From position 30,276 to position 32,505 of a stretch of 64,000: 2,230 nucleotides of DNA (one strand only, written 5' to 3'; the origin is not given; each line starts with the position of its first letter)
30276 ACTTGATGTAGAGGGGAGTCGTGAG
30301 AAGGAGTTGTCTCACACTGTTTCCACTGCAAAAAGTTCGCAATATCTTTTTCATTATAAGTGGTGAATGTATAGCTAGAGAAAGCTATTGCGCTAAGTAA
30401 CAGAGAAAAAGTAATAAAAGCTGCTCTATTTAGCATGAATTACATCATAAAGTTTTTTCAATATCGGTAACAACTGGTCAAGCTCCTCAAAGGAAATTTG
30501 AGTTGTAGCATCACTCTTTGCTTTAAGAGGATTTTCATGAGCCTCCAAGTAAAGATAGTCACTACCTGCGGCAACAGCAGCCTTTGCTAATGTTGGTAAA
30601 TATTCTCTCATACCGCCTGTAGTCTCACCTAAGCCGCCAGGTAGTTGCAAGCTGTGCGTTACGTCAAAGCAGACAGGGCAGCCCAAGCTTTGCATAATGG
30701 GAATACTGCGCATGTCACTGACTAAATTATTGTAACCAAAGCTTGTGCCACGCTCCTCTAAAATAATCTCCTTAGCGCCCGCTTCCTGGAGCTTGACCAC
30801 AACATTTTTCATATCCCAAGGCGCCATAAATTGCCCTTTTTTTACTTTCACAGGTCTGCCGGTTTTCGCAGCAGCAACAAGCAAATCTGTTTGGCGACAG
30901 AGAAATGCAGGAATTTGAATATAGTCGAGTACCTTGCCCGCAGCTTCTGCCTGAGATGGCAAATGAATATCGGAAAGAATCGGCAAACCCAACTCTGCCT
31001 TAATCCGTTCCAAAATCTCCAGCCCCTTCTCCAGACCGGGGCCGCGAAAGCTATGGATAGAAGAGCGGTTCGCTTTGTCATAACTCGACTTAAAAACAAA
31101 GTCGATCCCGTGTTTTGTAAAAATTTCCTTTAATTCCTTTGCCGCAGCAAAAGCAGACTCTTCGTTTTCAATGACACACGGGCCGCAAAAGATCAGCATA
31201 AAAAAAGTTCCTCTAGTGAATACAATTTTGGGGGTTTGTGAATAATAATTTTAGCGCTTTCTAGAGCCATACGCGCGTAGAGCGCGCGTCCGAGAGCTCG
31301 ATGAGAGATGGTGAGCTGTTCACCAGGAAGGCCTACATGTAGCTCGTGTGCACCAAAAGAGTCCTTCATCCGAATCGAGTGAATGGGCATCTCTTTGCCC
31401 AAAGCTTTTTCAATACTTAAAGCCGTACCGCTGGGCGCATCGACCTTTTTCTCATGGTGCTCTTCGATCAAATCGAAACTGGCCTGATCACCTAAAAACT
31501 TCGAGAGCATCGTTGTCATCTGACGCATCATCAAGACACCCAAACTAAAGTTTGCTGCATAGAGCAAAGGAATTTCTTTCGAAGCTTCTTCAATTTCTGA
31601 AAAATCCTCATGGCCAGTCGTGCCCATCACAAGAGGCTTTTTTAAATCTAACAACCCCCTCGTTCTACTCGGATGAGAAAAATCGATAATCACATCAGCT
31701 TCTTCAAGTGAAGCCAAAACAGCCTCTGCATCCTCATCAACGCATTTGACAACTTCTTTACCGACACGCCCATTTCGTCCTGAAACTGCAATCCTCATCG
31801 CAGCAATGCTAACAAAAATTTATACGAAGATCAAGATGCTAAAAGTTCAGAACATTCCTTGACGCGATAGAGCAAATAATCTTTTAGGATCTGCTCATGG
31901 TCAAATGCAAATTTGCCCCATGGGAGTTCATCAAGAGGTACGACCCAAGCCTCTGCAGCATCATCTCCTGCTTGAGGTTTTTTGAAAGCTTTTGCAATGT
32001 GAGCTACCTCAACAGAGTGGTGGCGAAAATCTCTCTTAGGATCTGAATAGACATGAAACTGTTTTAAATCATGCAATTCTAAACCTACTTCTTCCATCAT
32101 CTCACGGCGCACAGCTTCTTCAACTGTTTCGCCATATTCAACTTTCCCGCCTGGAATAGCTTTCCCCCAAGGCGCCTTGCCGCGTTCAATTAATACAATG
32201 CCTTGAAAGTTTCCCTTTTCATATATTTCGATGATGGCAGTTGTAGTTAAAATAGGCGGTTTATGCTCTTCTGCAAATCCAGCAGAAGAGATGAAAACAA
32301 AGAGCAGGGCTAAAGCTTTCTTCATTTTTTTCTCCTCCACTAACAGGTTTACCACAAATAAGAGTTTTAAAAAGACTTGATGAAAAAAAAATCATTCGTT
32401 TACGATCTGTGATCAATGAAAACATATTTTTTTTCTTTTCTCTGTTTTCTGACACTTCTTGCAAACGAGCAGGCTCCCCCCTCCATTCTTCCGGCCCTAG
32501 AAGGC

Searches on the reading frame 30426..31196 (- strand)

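Call 68: search_protein_families(library=pfam, proteins=[window:30426-31196:-], max_evalue=0.00001)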
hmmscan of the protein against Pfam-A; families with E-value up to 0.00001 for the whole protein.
window:30426-31196:- (256 aa): 1 family
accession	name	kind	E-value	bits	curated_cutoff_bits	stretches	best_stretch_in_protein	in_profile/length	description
PF00793.26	DAHP_synth_1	-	7.9e-69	232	25.5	1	1-251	19-266/270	DAHP synthetase I family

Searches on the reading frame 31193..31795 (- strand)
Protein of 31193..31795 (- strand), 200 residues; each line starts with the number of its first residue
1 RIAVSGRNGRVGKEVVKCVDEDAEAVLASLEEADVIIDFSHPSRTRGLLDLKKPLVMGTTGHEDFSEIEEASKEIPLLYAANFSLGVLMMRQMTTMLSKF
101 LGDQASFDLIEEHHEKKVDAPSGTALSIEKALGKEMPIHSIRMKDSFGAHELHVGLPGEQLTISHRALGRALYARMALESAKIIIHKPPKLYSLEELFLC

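Call 68: search_protein_families(library=pfam, proteins=[window:31193-31795:-], max_evalue=0.00001)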
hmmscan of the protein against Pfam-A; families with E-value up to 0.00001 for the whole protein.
window:31193-31795:- (200 aa): 2 families
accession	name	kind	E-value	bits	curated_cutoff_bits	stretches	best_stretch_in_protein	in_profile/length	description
PF05173.19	DapB_C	-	7.9e-25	87.7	27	1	86-197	1-120/121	Dihydrodipicolinate reductase, C-terminus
PF01113.26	DapB_N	-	3.5e-16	59.9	25.6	1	28-83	63-124/124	Dihydrodipicolinate reductase, N-terminus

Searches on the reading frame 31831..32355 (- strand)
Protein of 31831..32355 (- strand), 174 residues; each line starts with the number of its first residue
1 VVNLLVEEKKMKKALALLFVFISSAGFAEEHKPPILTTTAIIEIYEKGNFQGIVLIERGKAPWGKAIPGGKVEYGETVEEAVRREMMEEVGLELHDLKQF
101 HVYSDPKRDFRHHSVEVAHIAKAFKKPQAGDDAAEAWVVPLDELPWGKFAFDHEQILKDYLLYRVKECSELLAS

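Call 3: search_protein_families(library=pfam, proteins=[window:31831-32355:-], max_evalue=1)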
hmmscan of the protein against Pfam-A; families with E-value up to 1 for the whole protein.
window:31831-32355:- (174 aa): 5 families
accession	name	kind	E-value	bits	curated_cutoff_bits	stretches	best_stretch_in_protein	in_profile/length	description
PF00293.34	NUDIX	-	1.4e-18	67.6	21.1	1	41-159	8-133/134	NUDIX domain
PF14815.12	NUDIX_4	-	0.0008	19.6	35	1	67-145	29-99/113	NUDIX domain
PF22327.2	Nudt16-like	-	0.011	16.2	27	1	68-98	38-69/161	U8 snoRNA-decapping enzyme-like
PF17277.7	DUF5342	-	0.065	14.1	25.9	1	66-103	34-68/69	Family of unknown function (DUF5342)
PF16262.11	DUF4916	-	0.16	12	27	1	52-91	40-79/170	Domain of unknown function (DUF4916)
